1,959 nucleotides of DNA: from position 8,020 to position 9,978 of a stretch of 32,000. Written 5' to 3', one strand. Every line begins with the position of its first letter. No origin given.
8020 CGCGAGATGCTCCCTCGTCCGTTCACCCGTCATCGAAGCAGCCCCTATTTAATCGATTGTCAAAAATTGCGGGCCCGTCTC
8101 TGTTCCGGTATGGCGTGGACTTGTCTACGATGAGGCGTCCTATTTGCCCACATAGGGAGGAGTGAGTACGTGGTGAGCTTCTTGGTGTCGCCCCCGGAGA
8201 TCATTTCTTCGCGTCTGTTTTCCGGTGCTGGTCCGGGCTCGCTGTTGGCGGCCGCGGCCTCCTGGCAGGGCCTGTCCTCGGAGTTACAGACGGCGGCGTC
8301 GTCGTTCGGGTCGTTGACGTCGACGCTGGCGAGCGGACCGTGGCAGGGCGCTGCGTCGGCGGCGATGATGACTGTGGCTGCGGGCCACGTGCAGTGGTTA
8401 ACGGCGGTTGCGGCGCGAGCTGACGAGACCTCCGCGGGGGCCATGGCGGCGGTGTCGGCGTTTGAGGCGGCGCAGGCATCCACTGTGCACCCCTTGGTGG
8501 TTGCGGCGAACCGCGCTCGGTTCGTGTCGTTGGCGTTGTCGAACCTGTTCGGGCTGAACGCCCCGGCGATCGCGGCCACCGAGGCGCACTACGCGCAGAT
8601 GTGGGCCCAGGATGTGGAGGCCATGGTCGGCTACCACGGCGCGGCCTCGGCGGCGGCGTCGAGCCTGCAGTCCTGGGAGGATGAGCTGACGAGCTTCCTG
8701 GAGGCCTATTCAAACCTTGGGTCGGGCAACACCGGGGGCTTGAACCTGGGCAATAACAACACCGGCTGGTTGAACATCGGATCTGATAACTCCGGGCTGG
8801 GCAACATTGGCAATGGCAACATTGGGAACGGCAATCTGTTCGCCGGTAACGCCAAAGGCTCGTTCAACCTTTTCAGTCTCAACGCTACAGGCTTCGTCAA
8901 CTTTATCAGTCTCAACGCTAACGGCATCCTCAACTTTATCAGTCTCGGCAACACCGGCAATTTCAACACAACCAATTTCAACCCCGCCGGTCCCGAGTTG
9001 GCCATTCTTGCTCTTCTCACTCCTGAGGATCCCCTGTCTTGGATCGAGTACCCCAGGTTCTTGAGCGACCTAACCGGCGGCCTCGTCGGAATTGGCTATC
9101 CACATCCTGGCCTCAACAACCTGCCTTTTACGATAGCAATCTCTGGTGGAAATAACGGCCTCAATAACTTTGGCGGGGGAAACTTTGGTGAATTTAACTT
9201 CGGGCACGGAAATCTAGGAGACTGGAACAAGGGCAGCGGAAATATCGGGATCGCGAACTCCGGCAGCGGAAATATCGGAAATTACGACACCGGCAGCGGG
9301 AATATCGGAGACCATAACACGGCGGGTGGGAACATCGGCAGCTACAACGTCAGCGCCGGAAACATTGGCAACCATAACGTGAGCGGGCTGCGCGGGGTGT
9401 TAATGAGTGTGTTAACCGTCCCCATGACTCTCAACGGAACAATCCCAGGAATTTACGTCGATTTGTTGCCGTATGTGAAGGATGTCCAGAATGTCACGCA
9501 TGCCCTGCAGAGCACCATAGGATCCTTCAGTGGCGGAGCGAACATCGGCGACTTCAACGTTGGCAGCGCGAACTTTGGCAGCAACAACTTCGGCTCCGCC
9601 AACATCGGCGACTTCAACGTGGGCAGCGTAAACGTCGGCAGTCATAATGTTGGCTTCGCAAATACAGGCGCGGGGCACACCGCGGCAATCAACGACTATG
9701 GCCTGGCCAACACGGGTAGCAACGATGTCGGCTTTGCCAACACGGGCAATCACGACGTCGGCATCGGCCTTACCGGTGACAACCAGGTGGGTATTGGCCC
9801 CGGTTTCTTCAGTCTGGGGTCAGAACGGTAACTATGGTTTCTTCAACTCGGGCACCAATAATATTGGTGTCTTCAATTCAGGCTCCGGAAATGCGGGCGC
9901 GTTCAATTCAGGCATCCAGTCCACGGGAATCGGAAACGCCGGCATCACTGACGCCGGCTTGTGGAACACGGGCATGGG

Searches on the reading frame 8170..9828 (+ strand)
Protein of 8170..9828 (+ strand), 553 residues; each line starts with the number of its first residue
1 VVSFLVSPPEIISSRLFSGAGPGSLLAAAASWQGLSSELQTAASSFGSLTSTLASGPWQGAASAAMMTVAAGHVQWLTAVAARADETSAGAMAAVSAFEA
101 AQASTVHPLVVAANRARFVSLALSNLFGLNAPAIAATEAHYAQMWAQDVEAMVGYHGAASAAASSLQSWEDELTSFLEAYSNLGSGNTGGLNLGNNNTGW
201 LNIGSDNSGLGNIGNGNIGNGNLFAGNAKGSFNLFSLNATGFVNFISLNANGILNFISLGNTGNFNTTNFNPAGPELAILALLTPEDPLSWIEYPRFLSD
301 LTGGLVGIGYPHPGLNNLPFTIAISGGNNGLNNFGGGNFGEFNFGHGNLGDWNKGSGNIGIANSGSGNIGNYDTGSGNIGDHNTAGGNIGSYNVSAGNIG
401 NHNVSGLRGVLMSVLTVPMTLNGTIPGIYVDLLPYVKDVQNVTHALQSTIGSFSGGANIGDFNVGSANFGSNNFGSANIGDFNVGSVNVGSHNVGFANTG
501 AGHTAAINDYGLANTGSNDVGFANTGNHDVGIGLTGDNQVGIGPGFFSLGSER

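Call 26: search_protein_families(library=pfam, proteins=[window:8170-9828:+], max_evalue=0.001)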
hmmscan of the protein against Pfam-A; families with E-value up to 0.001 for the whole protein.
window:8170-9828:+ (553 aa): 2 families
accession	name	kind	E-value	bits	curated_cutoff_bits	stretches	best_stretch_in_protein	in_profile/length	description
PF00823.25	PPE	-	1.7e-56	191.3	26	1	4-166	2-164/165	PPE family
PF01469.24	Pentapeptide_2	-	1.4e-32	111.7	26.4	6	467-504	1-38/40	Pentapeptide repeats (8 copies)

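Call 65: find_encoding_contigs(protein=window:8170-9828:+, flank=1000, max_places=5)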
Protein window:8170-9828:+ (553 aa): no gene with exactly this product is on record in the collection.
